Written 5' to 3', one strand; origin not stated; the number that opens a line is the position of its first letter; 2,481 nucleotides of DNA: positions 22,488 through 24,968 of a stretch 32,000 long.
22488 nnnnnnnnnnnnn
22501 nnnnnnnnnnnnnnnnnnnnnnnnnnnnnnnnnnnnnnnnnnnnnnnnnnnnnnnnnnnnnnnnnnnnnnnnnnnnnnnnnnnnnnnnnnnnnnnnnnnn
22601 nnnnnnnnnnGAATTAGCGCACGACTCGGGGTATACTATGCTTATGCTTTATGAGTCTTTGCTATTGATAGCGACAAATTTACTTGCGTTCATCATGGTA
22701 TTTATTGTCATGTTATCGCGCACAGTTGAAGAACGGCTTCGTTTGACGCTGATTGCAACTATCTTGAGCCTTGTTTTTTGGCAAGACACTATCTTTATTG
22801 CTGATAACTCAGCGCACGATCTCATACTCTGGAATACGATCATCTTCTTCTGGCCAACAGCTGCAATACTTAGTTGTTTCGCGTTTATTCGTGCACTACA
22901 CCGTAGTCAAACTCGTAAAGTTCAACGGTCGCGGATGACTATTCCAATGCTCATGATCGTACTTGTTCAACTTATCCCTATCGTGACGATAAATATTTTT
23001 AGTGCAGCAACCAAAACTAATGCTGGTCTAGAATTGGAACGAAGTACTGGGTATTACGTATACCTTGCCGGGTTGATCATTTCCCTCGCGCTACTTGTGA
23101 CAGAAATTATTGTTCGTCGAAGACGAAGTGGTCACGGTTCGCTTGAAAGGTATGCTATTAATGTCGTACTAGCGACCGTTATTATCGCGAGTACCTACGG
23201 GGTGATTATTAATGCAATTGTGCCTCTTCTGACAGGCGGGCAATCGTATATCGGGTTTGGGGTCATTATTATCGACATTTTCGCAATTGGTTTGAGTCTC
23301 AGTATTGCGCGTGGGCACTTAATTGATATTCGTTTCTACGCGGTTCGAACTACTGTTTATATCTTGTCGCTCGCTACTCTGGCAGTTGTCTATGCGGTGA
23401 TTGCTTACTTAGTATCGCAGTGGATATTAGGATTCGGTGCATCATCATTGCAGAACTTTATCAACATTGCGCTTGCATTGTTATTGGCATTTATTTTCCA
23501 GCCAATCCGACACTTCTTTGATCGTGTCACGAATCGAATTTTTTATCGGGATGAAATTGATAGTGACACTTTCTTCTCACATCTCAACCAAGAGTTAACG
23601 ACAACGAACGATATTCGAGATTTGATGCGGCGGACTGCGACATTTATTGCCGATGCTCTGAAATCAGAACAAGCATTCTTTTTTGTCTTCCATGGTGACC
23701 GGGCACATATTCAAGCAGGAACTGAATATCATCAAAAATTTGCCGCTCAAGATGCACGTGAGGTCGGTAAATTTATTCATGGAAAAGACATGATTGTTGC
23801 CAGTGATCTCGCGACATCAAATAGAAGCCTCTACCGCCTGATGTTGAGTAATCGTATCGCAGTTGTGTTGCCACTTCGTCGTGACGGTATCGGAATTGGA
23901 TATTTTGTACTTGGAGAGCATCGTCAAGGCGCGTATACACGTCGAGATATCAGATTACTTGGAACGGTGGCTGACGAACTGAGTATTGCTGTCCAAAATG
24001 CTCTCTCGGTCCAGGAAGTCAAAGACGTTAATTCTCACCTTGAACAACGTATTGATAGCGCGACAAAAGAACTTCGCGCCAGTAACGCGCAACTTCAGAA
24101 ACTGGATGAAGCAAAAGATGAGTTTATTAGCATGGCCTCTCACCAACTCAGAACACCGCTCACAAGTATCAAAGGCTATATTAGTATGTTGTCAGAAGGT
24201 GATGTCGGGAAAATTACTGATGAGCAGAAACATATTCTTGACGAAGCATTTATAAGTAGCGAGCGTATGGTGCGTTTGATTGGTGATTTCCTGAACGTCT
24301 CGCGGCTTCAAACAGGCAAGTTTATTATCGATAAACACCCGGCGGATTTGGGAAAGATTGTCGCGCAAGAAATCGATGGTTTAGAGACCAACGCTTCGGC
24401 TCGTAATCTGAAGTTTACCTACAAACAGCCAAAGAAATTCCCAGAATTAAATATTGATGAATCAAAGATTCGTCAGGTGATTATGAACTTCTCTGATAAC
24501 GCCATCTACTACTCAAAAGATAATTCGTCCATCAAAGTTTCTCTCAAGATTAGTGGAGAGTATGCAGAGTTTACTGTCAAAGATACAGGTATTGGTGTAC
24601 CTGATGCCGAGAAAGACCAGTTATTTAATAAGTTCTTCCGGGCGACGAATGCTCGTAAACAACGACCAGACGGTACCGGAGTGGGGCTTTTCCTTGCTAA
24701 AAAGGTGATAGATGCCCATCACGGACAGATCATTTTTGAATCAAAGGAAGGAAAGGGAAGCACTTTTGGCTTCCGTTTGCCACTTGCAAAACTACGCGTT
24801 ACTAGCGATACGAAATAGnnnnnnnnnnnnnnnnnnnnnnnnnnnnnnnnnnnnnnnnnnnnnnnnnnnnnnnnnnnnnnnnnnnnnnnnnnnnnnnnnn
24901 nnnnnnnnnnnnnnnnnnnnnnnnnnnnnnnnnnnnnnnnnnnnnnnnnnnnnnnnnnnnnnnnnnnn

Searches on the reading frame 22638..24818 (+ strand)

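Call 8: search_protein_families(library=pfam, proteins=[window:22638-24818:+], max_evalue=0.1)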
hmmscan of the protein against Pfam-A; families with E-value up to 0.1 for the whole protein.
window:22638-24818:+ (726 aa): 9 families
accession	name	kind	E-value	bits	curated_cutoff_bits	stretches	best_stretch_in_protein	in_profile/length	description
PF02518.31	HATPase_c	-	3.7e-26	92.2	26.4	1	607-717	2-110/111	Histidine kinase-, DNA gyrase B-, and HSP90-like ATPase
PF00512.31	HisKA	-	1.8e-18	66.8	26.9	1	492-560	1-66/66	His Kinase A (phospho-acceptor) domain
PF13185.12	GAF_2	-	1.2e-07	32.4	28.6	1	324-453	2-136/136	GAF domain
PF13492.12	GAF_3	-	1.7e-05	25.6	27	1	326-454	2-129/129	GAF domain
PF01590.32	GAF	-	0.0013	19.7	22.4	1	325-452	1-133/133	GAF domain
PF13581.12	HATPase_c_2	-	0.0021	18.5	27.4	1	621-694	42-112/127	Histidine kinase-like ATPase domain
PF14501.12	HATPase_c_5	-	0.0035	17.7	22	1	610-705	5-93/102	GHKL domain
PF13589.12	HATPase_c_3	-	0.0049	17.3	25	1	613-691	5-84/137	Histidine kinase-, DNA gyrase B-, and HSP90-like ATPase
PF01920.25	Prefoldin_2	-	0.034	14.6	27.6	1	455-498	54-97/106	Prefoldin subunit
